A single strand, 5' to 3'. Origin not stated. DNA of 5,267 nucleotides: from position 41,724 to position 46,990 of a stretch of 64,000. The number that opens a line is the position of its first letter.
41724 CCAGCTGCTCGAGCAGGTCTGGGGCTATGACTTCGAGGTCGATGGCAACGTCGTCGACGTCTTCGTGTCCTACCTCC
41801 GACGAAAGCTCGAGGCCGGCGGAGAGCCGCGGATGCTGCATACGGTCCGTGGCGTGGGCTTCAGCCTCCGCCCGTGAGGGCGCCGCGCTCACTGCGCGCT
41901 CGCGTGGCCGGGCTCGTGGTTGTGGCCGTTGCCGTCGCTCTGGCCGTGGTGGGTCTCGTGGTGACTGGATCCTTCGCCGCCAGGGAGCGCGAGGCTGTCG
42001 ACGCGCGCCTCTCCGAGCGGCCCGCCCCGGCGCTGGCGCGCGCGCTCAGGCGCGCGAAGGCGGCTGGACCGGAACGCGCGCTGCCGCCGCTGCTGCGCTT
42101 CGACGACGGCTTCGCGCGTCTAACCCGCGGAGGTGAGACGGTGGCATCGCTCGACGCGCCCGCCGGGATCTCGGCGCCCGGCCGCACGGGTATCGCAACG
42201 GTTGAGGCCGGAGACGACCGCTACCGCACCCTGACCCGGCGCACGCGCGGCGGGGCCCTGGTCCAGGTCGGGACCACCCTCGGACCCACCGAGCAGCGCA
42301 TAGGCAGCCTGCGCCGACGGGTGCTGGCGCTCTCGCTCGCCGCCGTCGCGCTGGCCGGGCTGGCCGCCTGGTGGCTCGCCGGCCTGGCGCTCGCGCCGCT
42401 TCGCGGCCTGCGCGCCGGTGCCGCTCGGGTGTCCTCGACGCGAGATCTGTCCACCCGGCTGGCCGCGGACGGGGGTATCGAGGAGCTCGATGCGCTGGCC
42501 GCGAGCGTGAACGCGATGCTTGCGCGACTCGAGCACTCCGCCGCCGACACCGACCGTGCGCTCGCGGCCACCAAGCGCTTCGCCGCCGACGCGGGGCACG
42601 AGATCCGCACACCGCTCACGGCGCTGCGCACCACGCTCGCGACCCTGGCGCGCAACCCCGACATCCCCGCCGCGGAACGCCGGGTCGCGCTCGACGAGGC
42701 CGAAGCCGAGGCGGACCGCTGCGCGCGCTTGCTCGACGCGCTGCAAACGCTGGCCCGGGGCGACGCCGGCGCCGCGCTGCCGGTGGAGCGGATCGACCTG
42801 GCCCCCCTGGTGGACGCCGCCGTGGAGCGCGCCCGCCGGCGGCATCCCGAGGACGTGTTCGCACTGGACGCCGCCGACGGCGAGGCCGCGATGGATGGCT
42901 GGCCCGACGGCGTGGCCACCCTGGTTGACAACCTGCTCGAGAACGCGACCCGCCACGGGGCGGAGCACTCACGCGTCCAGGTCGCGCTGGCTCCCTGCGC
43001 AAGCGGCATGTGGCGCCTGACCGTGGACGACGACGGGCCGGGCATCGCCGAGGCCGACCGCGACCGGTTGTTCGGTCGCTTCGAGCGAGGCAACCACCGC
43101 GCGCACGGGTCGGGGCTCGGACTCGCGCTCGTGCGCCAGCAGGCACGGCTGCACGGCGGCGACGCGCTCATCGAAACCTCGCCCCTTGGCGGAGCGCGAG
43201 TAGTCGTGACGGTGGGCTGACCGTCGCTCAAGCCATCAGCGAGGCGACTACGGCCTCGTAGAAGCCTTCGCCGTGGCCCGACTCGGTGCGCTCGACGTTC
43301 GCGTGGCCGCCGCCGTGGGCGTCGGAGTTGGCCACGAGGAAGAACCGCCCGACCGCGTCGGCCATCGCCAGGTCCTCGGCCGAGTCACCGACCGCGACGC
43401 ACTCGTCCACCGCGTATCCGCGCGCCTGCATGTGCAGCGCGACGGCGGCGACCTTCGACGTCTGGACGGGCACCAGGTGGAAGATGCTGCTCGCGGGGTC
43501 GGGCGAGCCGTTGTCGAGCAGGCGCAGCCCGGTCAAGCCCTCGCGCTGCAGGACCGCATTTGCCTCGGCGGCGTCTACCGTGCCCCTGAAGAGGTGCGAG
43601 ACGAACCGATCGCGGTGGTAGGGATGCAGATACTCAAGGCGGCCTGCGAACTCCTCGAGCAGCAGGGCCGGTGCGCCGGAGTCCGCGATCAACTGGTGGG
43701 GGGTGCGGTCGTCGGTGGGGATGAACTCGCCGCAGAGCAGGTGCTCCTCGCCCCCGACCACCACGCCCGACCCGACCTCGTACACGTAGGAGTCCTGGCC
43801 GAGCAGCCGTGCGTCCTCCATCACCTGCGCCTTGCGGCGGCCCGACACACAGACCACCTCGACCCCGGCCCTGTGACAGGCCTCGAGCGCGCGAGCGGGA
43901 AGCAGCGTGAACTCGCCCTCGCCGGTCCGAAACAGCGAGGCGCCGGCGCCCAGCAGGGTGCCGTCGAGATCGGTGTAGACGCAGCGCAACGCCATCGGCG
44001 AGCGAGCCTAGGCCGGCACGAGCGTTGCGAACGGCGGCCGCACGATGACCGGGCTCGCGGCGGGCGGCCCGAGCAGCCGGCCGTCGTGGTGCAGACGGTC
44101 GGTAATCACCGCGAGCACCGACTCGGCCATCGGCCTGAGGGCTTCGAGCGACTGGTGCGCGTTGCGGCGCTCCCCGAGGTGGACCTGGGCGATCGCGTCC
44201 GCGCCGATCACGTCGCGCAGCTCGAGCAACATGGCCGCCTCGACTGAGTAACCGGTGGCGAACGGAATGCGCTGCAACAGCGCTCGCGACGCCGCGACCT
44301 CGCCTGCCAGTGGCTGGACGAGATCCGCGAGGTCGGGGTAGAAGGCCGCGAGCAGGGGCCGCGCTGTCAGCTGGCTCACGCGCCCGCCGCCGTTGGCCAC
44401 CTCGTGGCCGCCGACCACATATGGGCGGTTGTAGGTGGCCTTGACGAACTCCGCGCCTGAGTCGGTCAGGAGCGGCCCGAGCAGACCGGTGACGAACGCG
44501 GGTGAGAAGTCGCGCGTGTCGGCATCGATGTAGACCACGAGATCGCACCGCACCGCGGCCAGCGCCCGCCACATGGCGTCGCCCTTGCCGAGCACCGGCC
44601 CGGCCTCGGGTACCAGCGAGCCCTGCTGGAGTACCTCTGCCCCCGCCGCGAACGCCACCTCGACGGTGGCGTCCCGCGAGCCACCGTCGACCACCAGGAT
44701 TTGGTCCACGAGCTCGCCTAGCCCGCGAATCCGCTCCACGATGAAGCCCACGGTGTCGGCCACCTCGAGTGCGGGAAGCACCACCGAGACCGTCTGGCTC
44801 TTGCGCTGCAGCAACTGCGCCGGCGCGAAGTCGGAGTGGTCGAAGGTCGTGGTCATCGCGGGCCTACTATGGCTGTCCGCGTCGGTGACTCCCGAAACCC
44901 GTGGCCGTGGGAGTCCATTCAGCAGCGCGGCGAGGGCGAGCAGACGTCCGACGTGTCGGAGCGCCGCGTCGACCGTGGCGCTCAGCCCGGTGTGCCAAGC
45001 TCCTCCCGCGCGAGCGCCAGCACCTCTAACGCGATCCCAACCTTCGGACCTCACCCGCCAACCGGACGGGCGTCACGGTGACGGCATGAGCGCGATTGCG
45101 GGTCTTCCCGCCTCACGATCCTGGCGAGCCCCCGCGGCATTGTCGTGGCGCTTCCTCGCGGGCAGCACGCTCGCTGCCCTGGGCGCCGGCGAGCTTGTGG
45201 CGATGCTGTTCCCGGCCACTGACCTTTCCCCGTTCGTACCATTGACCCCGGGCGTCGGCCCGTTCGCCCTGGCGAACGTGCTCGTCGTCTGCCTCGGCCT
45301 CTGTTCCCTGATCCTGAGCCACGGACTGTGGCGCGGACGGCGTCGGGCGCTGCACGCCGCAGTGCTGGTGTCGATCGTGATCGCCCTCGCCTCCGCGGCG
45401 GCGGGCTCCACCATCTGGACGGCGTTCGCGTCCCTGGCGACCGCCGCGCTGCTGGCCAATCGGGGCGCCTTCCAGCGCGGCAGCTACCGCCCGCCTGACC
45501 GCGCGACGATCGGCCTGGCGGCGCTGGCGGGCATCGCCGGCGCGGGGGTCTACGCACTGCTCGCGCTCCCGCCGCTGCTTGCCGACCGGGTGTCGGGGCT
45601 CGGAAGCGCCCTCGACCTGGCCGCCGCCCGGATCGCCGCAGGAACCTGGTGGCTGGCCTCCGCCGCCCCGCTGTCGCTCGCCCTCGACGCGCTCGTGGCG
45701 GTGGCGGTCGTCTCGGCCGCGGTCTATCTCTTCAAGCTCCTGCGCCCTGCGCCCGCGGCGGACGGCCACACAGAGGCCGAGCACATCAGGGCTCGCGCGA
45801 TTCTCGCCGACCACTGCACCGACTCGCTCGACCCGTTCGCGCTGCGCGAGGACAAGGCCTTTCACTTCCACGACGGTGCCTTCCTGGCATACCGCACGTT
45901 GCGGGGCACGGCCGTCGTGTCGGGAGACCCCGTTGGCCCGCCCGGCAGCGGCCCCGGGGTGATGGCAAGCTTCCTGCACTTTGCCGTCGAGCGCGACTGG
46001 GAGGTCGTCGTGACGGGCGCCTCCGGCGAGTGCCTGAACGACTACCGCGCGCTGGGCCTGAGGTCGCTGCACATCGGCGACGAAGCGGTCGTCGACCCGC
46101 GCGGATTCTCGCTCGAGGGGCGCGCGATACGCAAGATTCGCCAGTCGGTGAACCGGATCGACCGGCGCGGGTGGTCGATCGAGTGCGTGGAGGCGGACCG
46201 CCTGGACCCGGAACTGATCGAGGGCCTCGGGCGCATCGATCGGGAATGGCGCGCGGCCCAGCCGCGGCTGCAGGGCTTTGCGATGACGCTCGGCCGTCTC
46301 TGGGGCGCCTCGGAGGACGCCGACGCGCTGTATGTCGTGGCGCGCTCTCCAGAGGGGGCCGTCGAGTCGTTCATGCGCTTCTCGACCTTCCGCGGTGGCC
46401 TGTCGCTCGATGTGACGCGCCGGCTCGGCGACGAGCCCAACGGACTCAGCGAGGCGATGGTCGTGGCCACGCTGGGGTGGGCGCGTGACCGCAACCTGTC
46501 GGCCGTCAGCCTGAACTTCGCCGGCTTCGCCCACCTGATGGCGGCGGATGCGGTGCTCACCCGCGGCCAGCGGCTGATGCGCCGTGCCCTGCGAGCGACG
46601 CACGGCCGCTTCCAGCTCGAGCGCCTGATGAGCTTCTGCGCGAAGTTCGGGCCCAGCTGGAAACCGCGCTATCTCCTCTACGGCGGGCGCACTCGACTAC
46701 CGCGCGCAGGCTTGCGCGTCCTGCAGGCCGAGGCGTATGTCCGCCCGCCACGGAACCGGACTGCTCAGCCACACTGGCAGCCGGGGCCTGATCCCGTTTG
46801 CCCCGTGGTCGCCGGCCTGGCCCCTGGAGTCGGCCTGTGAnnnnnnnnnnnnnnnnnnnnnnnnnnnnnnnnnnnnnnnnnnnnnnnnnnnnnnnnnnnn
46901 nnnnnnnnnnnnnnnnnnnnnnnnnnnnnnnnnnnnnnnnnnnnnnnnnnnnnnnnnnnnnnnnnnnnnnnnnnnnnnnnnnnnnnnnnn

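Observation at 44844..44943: About 100-bp segment duplicated at ~96% identity 15 kb apart; both copies sit beside MprF-like genes (copy 1)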

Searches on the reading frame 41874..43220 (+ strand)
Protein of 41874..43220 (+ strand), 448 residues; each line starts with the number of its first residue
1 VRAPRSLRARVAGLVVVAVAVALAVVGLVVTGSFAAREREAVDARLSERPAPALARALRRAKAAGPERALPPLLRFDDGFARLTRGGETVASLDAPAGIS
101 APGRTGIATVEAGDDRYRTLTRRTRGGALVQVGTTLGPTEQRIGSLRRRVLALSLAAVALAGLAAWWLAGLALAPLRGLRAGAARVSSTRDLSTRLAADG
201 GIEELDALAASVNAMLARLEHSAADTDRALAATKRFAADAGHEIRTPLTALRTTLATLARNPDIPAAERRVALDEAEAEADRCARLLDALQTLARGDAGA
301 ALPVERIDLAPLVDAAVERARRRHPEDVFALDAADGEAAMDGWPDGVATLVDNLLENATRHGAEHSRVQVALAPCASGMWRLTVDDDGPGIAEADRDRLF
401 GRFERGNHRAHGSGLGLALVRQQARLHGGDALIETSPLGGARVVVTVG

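Call 7: search_protein_families(library=pfam, proteins=[window:41874-43220:+])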
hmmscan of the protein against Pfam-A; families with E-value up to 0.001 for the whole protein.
window:41874-43220:+ (448 aa): 3 families
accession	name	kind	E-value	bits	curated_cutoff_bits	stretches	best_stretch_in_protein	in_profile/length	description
PF02518.31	HATPase_c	-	7.3e-22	78.4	26.4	1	345-447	4-107/111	Histidine kinase-, DNA gyrase B-, and HSP90-like ATPase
PF00512.31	HisKA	-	2.1e-13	50.5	26.9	1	234-299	3-66/66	His Kinase A (phospho-acceptor) domain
PF00672.30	HAMP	-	7.1e-08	33.1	25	1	167-220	1-52/53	HAMP domain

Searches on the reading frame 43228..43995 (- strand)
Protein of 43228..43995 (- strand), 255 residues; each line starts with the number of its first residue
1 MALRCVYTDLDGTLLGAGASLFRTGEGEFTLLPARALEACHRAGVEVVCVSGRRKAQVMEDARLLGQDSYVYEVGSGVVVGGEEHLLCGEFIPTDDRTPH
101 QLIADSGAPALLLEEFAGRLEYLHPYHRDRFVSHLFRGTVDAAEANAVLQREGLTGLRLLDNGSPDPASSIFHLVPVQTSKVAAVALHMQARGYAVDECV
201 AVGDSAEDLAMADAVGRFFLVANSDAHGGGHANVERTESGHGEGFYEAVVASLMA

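Call 7: search_protein_families(library=pfam, proteins=[window:43228-43995:-])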
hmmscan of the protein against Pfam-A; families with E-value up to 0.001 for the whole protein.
window:43228-43995:- (255 aa): 4 families
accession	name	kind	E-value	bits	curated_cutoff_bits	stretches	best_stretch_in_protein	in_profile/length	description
PF08282.18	Hydrolase_3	-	1.5e-09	38.4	20.9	1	170-226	177-233/255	haloacid dehalogenase-like hydrolase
PF00702.32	Hydrolase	-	1.5e-06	29.2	26.4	0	118-216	79-191/191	haloacid dehalogenase-like hydrolase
PF05116.19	S6PP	-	9.7e-06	25.8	20.3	0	172-226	157-211/247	Sucrose-6F-phosphate phosphohydrolase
PF12710.13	HAD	-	2.3e-05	25.3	27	0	180-212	154-188/189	haloacid dehalogenase-like hydrolase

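Call 59: search_protein_families(library=ncbifam, proteins=[window:43228-43995:-], max_evalue=0.00001)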
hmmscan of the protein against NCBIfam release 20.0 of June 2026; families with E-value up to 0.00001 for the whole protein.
window:43228-43995:- (255 aa): 7 families
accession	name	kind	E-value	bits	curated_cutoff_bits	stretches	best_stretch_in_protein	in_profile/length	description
NF002245.0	PRK01158.1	equivalog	7.3e-11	41.8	198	1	4-249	4-225/233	phosphoglycolate phosphatase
TIGR00099.1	Cof-subfamily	subfamily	9.2e-11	41.8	137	0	169-224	177-232/256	Cof-type HAD-IIB family hydrolase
TIGR01484.1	HAD-SF-IIB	subfamily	1.3e-09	38.4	41.8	0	6-77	2-66/221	HAD-IIB family hydrolase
TIGR01487.1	Pglycolate_arch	equivalog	7.1e-07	29.3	122.75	0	172-233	139-200/215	phosphoglycolate phosphatase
NF007821.0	PRK10530.1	equivalog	1.8e-06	27.4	274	0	180-233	199-252/272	pyridoxal phosphatase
TIGR01482.1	SPP-subfamily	subfamily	1.9e-06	27.6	107.15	0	130-250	106-218/225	sucrose-phosphate phosphatase subfamily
TIGR01486.1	HAD-SF-IIB-MPGP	subfamily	2.2e-06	27.2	164.75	0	172-249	169-253/257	mannosyl-3-phosphoglycerate phosphatase family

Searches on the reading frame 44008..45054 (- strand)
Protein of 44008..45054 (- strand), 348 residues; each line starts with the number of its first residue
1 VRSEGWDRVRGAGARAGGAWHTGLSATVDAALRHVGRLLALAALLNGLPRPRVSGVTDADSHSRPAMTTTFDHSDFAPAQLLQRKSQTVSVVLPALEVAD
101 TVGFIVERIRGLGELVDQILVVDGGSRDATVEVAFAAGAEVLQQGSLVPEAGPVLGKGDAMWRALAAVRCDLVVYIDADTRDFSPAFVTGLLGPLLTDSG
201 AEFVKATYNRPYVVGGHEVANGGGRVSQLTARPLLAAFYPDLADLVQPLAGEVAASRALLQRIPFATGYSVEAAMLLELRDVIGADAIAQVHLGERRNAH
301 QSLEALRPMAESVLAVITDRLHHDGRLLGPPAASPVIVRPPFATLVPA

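Call 7: search_protein_families(library=pfam, proteins=[window:44008-45054:-])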
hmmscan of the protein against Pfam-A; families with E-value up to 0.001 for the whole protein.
window:44008-45054:- (348 aa): 2 families
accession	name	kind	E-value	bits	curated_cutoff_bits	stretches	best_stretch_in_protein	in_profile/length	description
PF00535.33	Glycos_transf_2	-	2.2e-08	34.7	23.3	1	90-181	1-90/168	Glycosyl transferase family 2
PF09488.16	Osmo_MPGsynth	-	0.00045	19.6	27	1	155-283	143-282/381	Mannosyl-3-phosphoglycerate synthase (osmo_MPGsynth)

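Call 10: find_related_loci(query=window:44008-44856:-, collection=genome_contigs, flank=10000)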
Query window:44008-44856:- (282 aa) in genome_contigs; peptide patterns used: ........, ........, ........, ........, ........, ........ (x = any residue, [..] = any of these).
600 stretches matched a pattern (row limit reached: there are more); 2 encode a relative of the query (tblastn E <= 1e-3); 2 distinct loci.
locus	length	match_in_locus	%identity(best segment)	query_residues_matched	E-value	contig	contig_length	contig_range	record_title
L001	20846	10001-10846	77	1-282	2e-139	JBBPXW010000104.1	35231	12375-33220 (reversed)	MAG: Solirubrobacterales bacterium isolate bin.104 bin.104_S4Ck141_387177_length_35231_cov_199.7185, whole genome shotgu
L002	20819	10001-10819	62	5-277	4e-94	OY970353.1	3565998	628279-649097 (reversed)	MAG: uncultured Solirubrobacterales bacterium isolate MFD01275.bin.c.23 genome assembly, chromosome: 1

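Call 15: find_encoding_contigs(protein=window:44008-44856:-, flank=10000, max_places=10)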
Protein window:44008-44856:- (282 aa): 1 contig read that carries it; 1 place shown.
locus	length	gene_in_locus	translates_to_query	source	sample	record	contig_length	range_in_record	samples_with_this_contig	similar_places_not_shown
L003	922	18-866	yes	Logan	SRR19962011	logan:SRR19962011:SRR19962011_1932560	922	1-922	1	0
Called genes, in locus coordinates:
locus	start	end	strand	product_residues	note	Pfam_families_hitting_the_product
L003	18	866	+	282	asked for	PF00535:Glycos_transf_2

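Call 52: search_protein_families(library=pfam, proteins=[L002:7488-9227:-, L002:8747-10000:-], max_evalue=0.00001)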
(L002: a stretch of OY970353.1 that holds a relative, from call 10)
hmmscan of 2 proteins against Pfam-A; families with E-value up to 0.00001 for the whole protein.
L002:7488-9227:- (579 aa): 1 family
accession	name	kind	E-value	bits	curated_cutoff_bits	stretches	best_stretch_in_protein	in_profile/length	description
PF01425.27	Amidase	-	3.3e-85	287.2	27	1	162-557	2-445/445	Amidase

L002:8747-10000:- (417 aa): 3 families
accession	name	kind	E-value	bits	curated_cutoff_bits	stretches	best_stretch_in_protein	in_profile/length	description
PF07476.17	MAAL_C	-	1.1e-92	310.2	27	1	172-414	6-247/249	Methylaspartate ammonia-lyase C-terminus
PF05034.18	MAAL_N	-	7.2e-40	136.7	27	1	12-164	1-158/159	Methylaspartate ammonia-lyase N-terminus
PF13378.12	MR_MLE_C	-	5.7e-09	36.4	29.4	1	276-364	74-154/219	Enolase C-terminal domain-like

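Call 59: search_protein_families(library=ncbifam, proteins=[window:44008-44856:-], max_evalue=0.00001)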
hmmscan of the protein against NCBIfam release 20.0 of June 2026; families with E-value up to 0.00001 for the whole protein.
window:44008-44856:- (282 aa): 3 families
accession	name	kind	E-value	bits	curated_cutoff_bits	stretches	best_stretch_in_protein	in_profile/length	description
NF010496.0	PRK13915.1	equivalog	2e-95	319.5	262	1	2-260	11-273/307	glucosyl-3-phosphoglycerate synthase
TIGR04182.1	glyco_TIGR04182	equivalog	4e-16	59.2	325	1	23-135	2-103/293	S-layer glycoprotein N-glycosyltransferase AglJ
TIGR04283.1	glyco_like_mftF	equivalog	4.5e-07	29.7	182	1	23-115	1-84/221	TIGR04283 family arsenosugar biosynthesis glycosyltransferase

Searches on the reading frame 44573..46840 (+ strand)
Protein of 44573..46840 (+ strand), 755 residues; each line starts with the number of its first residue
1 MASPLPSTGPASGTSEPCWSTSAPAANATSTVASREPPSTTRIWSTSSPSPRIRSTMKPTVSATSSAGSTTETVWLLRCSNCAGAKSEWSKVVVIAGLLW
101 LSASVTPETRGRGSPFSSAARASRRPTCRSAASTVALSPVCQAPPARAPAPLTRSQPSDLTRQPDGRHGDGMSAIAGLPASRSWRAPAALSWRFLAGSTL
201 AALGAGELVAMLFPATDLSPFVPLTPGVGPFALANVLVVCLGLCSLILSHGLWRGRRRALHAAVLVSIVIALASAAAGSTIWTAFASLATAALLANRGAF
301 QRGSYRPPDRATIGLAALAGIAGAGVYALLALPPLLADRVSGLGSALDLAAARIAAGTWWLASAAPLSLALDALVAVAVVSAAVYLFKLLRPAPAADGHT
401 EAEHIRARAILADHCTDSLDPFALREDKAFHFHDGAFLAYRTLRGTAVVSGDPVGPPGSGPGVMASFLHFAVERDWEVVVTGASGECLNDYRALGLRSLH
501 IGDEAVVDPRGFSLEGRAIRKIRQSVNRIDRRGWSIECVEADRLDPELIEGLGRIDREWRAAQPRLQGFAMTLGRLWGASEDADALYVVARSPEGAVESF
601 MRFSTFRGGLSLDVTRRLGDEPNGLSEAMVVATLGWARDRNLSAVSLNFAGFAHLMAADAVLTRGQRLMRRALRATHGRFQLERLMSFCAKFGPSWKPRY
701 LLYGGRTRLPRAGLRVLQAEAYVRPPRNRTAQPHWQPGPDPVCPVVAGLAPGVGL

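Call 7: search_protein_families(library=pfam, proteins=[window:44573-46840:+])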
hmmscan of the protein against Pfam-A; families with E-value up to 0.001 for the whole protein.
window:44573-46840:+ (755 aa): 1 family
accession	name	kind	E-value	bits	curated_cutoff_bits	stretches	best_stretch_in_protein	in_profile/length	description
PF09924.15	LPG_synthase_C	-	3.7e-56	190.8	27.5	1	410-703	4-298/298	Phosphatidylglycerol lysyltransferase, C-terminal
